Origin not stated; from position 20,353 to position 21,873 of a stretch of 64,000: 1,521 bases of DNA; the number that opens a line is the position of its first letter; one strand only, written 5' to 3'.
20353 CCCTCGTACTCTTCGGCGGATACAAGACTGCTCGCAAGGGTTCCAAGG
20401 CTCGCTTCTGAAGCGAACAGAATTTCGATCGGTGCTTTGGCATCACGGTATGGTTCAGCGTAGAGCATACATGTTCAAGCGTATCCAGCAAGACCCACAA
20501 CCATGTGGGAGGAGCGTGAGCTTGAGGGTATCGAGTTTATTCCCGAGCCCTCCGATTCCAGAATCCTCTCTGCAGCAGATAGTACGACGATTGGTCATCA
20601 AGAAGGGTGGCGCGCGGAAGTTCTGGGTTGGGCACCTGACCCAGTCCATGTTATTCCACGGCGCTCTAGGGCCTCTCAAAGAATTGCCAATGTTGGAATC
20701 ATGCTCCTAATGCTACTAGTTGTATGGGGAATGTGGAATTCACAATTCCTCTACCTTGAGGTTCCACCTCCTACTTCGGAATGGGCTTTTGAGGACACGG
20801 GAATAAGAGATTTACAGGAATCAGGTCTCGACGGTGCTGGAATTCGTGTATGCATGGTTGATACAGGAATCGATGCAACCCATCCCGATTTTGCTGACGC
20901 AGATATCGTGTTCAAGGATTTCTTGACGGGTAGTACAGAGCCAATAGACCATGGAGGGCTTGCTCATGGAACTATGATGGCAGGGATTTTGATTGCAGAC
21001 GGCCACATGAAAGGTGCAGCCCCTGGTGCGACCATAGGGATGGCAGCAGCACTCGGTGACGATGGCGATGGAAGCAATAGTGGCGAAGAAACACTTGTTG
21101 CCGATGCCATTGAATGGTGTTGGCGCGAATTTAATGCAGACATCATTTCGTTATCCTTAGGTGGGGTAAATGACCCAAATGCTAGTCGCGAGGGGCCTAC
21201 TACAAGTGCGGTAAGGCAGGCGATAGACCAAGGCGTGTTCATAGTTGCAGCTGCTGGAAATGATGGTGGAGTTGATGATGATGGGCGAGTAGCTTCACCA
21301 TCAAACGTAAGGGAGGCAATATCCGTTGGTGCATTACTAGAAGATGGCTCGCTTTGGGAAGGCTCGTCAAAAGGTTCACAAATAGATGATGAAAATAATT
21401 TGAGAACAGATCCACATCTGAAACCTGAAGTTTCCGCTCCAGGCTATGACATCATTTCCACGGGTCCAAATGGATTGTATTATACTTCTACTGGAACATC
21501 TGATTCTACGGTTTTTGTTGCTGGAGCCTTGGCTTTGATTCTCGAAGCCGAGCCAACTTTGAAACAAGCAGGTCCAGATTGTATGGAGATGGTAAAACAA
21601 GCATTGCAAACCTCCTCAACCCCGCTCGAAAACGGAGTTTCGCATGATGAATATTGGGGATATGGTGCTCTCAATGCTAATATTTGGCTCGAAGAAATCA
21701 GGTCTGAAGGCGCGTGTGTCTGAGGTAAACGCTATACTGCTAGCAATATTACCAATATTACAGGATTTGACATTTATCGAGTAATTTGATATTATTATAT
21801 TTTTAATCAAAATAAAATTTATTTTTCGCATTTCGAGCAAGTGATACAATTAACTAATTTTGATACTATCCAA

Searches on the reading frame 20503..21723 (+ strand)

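Call 8: search_protein_families(library=pfam, proteins=[window:20503-21723:+], max_evalue=0.01)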
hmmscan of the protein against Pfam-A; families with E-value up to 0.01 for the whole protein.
window:20503-21723:+ (406 aa): 1 family
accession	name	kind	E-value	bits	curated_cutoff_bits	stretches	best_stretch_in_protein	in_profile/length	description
PF00082.27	Peptidase_S8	-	4.6e-42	144.7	21.8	1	111-387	1-287/288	Subtilase family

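Call 66: search_protein_families(library=ncbifam, proteins=[window:20503-21723:+], max_evalue=0.01)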
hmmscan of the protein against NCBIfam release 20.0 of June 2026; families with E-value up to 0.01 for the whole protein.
window:20503-21723:+ (406 aa): 8 families
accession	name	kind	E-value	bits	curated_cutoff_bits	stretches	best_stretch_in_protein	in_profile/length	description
TIGR03921.1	T7SS_mycosin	equivalog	3.1e-34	118.6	278.75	1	110-397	11-286/353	type VII secretion-associated serine protease mycosin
NF040808.2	CspC_non_triad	exception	3.4e-14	52.2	675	1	269-392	427-545/556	bile acid germinant receptor pseudoprotease CspC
NF040809.1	germ_prot_CspBA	exception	1.1e-13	49.8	1250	1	268-399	973-1098/1099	bifunctional germination protease/germinant receptor pseudoprotease CspBA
TIGR03895.1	protease_PatA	subfamily_domain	3.4e-11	42.6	421.05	1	179-381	26-209/606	PatA/PatG family cyanobactin maturation protease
NF040553.1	SGO_0316_fam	subfamily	7.1e-11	40.5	1400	1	300-349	661-710/1486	SGO_0316/SGO_0317 family LPXTG-anchored serine peptidase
NF049966.1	QH_SP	equivalog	2.9e-10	39.9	165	1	115-256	1-127/219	subtilisin-like serine protease QhpE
NF051851.1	AtpSerPepEprS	equivalog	1.1e-06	27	1700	1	310-355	281-326/988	autotransporter serine peptidase EprS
NF033595.1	denti_PrtP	equivalog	0.00022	20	300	1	309-392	413-498/606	dentilisin complex serine proteinase subunit PrtP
